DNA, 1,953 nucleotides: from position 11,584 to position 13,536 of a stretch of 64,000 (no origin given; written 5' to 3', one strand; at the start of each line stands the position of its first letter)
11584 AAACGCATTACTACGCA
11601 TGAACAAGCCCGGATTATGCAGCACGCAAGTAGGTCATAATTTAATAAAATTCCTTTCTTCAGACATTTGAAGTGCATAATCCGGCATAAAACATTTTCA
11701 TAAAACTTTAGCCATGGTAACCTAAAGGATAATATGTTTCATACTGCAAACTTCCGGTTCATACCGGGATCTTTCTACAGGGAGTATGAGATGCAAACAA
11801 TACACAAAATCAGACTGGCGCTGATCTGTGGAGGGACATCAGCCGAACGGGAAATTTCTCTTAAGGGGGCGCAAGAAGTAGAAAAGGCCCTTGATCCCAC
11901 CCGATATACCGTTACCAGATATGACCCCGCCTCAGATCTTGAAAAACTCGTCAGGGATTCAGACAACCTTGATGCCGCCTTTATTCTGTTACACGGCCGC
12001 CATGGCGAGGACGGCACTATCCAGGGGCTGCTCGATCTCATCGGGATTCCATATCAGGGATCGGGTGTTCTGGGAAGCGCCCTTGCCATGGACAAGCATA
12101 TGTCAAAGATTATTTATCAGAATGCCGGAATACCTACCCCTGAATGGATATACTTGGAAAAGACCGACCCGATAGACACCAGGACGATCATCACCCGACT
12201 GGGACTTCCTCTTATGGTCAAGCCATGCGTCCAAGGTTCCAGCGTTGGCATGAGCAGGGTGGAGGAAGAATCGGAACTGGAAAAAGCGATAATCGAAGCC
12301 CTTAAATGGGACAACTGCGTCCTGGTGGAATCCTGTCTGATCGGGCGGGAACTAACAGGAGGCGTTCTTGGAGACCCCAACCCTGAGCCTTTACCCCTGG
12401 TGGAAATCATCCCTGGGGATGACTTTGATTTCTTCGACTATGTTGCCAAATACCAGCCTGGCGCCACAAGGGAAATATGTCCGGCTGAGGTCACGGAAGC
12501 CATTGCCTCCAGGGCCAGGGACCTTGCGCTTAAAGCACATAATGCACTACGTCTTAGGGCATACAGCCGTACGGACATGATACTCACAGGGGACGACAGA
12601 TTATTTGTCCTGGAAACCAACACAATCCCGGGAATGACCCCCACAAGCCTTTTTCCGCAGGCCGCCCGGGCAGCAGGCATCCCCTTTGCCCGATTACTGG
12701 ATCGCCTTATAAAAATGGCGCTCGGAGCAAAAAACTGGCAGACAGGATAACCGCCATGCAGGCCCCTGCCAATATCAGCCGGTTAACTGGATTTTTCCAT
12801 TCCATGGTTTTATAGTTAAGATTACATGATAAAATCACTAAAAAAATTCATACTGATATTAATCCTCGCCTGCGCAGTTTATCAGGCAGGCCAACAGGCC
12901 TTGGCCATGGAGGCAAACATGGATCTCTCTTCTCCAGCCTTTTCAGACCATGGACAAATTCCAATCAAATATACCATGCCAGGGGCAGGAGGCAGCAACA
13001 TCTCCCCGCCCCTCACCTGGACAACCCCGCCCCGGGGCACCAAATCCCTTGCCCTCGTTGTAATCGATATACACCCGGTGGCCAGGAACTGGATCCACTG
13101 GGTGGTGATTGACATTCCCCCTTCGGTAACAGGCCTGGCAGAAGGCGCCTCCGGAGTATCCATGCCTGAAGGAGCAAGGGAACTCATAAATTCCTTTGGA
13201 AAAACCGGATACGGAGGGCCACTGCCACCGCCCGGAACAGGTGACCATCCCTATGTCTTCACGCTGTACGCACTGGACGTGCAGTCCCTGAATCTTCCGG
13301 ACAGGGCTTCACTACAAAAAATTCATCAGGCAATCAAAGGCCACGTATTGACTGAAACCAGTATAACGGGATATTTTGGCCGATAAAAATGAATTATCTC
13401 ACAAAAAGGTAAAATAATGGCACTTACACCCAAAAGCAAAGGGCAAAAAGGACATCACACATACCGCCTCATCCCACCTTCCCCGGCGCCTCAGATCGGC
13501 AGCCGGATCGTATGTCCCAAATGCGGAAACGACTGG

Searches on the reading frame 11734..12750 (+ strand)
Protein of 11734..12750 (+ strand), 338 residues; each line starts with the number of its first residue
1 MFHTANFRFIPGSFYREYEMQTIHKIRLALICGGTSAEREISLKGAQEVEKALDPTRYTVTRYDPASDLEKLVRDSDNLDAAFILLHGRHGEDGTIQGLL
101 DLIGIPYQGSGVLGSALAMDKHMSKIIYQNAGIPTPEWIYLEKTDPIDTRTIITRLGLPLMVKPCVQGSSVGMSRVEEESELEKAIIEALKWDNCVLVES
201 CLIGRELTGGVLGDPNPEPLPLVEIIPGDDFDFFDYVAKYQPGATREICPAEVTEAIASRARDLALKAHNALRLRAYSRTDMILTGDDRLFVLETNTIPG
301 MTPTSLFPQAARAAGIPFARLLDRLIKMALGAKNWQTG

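Call 3: search_protein_families(library=pfam, proteins=[window:11734-12750:+], max_evalue=0.1)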
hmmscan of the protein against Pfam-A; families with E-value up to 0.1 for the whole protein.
window:11734-12750:+ (338 aa): 6 families
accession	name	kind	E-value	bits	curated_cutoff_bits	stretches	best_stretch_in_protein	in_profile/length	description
PF07478.18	Dala_Dala_lig_C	-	1.1e-54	185.5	24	1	128-327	2-204/204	D-ala D-ala ligase C-terminus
PF01820.27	Dala_Dala_lig_N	-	4.7e-21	76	34.6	2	74-110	85-121/121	D-ala D-ala ligase N-terminus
PF02222.28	ATP-grasp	-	7.7e-08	32.6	27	1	128-201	3-75/179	ATP-grasp domain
PF02786.22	CPSase_L_D2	-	0.0029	17.6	19.8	1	120-207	1-89/211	Carbamoyl-phosphate synthase L chain, ATP binding domain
PF13535.11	ATP-grasp_4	-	0.012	15.6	27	1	157-187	2-32/160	ATP-grasp domain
PF08443.16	RimK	-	0.02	15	21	0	257-303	127-171/188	RimK-like ATP-grasp domain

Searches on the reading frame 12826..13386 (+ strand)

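Call 3: search_protein_families(library=pfam, proteins=[window:12826-13386:+], max_evalue=0.1)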
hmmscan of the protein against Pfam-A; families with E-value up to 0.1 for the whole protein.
window:12826-13386:+ (186 aa): 1 family
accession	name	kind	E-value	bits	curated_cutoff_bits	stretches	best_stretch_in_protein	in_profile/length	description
PF01161.25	PBP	-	1.6e-40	139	24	1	45-184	2-135/135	Phosphatidylethanolamine-binding protein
